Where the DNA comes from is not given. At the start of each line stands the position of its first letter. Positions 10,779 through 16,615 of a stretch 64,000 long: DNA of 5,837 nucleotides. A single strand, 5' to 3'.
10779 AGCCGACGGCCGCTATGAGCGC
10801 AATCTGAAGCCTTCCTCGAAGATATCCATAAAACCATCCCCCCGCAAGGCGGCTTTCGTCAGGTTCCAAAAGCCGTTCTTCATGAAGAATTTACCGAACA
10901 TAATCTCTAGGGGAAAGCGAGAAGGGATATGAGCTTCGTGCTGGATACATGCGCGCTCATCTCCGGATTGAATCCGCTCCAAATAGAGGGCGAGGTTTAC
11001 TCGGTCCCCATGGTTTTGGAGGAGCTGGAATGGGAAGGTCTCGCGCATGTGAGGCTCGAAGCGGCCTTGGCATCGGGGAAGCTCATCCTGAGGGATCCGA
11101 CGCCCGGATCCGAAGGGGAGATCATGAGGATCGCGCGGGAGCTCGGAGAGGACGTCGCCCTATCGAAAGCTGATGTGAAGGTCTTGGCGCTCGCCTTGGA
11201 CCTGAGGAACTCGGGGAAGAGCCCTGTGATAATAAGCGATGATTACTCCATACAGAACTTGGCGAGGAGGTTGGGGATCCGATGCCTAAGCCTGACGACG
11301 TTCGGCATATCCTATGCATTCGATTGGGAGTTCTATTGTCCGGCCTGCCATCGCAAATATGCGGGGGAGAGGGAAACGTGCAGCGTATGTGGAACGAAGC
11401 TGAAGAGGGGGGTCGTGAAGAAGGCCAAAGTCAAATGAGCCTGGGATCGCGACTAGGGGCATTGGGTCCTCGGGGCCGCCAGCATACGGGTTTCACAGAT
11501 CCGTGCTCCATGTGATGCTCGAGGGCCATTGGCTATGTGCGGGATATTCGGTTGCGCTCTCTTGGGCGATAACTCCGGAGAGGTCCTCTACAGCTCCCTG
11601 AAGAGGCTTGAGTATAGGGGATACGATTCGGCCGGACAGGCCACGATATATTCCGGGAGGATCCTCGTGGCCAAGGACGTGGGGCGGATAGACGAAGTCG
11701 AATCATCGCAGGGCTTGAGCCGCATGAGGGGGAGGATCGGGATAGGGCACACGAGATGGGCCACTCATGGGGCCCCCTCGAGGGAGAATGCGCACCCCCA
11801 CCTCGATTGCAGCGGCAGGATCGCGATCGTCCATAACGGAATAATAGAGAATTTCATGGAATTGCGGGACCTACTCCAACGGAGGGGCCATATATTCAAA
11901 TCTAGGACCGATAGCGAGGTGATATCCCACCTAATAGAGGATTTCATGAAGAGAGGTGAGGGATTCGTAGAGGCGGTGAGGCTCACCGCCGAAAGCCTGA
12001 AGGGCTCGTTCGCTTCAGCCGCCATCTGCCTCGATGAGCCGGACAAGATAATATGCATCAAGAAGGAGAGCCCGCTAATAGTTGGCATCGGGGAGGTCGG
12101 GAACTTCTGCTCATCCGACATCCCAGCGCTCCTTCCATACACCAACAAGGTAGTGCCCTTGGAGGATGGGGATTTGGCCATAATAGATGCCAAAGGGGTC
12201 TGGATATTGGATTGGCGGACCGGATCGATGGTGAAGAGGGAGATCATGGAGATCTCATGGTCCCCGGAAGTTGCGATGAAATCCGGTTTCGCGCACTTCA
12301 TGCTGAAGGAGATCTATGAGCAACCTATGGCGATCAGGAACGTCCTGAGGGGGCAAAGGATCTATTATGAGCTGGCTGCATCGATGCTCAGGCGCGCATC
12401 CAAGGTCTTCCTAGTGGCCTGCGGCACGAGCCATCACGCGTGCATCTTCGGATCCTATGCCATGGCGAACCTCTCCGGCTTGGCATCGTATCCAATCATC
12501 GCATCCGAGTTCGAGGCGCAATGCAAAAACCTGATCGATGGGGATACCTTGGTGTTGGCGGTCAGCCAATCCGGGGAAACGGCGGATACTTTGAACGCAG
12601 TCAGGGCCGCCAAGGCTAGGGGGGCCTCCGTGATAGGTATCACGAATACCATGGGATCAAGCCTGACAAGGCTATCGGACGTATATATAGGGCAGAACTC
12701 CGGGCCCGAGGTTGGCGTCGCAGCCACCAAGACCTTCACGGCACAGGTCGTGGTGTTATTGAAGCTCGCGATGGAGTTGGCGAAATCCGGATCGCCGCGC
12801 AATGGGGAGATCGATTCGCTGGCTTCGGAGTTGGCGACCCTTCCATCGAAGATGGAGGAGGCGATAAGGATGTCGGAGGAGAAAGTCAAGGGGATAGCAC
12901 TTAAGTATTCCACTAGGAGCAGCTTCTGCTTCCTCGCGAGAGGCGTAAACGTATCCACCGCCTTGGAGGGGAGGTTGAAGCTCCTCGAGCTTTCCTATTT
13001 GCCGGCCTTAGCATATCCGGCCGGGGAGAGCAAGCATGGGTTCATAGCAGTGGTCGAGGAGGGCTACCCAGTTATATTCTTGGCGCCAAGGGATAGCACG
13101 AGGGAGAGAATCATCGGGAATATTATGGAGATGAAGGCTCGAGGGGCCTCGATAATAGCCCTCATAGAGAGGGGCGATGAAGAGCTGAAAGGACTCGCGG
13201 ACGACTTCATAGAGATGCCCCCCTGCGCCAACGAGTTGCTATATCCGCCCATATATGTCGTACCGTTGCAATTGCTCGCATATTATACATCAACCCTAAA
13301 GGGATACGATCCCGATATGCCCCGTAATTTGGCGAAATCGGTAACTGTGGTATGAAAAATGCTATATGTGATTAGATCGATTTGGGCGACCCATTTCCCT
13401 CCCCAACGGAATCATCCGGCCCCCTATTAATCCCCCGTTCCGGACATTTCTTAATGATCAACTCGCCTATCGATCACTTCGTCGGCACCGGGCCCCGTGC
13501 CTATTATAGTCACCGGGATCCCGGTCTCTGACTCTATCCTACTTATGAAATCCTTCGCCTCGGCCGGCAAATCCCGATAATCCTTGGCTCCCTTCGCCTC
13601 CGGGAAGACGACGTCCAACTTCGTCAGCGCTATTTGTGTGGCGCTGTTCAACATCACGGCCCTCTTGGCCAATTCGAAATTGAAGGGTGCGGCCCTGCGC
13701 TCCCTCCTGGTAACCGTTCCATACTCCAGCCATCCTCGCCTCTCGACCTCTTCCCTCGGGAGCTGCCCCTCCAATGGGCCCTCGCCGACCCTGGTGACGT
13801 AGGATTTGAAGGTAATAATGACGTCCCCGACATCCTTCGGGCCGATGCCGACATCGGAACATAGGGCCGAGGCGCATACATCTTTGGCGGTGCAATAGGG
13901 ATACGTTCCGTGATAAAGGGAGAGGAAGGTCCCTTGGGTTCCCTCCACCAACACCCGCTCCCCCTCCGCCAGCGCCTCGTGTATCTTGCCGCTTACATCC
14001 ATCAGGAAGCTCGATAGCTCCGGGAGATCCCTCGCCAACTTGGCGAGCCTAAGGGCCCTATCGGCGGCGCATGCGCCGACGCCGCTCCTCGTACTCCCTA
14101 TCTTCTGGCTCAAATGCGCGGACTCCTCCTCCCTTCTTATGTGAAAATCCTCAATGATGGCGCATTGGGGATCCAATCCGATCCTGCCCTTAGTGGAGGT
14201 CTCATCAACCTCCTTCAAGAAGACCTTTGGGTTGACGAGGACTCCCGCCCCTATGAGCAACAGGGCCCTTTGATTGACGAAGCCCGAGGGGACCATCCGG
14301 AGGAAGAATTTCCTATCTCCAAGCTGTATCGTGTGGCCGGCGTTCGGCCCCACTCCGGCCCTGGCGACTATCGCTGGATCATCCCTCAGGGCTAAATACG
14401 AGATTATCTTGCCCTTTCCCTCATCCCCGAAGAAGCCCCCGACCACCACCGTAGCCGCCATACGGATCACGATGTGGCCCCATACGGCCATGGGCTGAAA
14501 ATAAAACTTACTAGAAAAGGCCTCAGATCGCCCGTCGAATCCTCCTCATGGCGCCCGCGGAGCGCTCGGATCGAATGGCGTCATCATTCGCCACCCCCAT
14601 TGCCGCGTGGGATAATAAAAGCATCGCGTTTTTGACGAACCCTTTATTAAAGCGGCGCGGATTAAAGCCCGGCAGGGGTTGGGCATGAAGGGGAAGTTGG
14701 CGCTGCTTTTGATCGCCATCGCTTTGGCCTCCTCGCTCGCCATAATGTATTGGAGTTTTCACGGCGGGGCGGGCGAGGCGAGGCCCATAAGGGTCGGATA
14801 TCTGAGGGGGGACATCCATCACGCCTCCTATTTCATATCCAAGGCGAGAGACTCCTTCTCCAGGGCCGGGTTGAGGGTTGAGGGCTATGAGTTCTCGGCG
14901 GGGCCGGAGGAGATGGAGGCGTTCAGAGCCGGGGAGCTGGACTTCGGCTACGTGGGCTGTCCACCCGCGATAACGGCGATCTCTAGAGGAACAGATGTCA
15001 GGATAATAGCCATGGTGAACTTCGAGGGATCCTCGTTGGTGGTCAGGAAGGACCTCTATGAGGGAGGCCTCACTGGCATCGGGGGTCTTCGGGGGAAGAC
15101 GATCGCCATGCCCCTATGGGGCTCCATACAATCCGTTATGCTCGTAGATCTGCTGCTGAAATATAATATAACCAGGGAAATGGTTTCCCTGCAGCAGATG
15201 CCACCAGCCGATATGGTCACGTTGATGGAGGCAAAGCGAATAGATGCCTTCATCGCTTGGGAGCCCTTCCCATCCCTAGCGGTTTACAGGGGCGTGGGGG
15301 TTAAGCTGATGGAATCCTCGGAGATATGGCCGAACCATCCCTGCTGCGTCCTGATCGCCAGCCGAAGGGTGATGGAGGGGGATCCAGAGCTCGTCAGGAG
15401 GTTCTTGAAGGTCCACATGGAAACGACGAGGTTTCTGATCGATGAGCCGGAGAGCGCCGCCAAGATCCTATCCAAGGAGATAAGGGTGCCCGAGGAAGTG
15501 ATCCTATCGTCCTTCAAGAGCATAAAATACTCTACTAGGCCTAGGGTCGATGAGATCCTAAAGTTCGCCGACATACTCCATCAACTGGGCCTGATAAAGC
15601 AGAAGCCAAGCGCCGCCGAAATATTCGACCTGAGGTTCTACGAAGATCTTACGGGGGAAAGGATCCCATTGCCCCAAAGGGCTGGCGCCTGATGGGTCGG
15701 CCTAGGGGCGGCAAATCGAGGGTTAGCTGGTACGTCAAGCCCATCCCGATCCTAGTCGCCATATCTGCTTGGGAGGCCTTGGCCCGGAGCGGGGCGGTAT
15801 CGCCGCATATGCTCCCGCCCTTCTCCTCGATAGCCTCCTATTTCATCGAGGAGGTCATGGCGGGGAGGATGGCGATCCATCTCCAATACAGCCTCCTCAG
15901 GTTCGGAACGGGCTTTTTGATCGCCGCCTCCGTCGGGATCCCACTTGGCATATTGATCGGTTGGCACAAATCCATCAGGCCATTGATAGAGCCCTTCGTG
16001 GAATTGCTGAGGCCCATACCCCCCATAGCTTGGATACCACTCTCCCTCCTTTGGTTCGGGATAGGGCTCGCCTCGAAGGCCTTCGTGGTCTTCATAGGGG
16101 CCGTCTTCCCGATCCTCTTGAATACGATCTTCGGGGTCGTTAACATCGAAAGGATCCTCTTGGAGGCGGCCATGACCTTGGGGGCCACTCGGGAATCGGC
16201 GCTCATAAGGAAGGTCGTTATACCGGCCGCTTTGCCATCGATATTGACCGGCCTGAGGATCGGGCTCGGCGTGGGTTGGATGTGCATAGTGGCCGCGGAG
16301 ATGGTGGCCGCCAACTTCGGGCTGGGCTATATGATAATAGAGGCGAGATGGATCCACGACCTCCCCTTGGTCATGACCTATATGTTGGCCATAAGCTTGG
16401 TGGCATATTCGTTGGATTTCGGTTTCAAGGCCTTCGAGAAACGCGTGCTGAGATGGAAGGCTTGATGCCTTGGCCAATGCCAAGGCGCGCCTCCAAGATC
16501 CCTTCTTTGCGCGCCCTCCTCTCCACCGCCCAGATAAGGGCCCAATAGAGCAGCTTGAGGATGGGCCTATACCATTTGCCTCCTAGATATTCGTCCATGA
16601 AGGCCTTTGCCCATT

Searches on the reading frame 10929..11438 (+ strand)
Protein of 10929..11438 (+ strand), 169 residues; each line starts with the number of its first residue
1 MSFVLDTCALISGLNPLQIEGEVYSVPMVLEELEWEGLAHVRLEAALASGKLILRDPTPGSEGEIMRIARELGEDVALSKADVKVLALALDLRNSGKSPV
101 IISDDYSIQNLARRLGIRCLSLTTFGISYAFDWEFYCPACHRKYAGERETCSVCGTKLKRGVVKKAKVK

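Call 58: search_protein_families(library=pfam, proteins=[window:10929-11438:+], max_evalue=0.0001)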
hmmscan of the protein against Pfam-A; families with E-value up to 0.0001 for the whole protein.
window:10929-11438:+ (169 aa): 2 families
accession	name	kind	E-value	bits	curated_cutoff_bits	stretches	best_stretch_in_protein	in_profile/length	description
PF17146.10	PIN_6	-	9.1e-13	48.9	27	1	4-92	2-87/87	PIN domain of ribonuclease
PF13638.12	PIN_4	-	1.8e-05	25.4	21.9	1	3-122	1-131/132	PIN domain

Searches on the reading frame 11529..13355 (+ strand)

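Call 58: search_protein_families(library=pfam, proteins=[window:11529-13355:+], max_evalue=0.0001)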
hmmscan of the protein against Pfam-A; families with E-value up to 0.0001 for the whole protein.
window:11529-13355:+ (608 aa): 4 families
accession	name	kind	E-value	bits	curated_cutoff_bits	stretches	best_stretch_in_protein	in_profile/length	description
PF01380.27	SIS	-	1.1e-47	161.6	25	2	286-414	1-129/131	SIS domain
PF13522.11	GATase_6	-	2.9e-19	69.8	27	1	61-189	4-122/130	Glutamine amidotransferase domain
PF13537.11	GATase_7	-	1.3e-12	48.3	25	1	84-201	9-121/123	Glutamine amidotransferase domain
PF13580.11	SIS_2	-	5.4e-05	23.7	27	1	312-372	79-137/138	SIS domain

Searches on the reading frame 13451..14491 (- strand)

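Call 58: search_protein_families(library=pfam, proteins=[window:13451-14491:-], max_evalue=0.0001)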
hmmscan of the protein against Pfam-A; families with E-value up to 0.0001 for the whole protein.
window:13451-14491:- (346 aa): 1 family
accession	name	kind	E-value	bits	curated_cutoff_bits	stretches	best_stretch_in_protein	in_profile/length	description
PF00709.27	Adenylsucc_synt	-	1.5e-77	261.6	27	3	155-295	187-329/416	Adenylosuccinate synthetase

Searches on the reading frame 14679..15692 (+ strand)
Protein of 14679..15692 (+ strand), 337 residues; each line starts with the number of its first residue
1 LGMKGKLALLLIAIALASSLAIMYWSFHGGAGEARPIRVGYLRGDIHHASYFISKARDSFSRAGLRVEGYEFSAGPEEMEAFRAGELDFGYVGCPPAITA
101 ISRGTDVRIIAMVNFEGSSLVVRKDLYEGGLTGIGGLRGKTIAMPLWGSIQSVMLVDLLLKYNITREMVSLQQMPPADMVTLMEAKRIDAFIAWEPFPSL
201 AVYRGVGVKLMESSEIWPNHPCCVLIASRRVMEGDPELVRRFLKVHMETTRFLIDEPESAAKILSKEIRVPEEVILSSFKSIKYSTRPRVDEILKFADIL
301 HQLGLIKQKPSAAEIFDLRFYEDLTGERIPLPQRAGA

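Call 58: search_protein_families(library=pfam, proteins=[window:14679-15692:+], max_evalue=0.0001)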
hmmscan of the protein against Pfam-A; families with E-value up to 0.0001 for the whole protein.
window:14679-15692:+ (337 aa): 2 families
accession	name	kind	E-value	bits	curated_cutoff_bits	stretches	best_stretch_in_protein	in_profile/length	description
PF13379.11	NMT1_2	-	1.7e-37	130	24.7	1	31-263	2-247/252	NMT1-like family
PF09084.16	NMT1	-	1.5e-15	58.1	20.5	1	47-260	3-216/216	NMT1/THI5 like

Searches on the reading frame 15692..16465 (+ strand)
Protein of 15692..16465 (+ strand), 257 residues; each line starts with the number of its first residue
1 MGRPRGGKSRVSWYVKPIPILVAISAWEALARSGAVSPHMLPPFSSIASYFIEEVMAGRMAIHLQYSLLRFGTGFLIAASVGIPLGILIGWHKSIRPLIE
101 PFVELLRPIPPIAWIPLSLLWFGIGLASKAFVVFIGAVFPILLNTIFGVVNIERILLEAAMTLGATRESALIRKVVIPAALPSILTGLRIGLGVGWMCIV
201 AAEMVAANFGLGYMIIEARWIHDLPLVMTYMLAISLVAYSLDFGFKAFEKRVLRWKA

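Call 58: search_protein_families(library=pfam, proteins=[window:15692-16465:+], max_evalue=0.0001)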
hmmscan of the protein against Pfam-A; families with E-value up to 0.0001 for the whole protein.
window:15692-16465:+ (257 aa): 1 family
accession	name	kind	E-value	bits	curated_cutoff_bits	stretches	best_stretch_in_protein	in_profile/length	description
PF00528.27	BPD_transp_1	-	3.4e-25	89.3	26.4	1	82-252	1-182/184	Binding-protein-dependent transport system inner membrane component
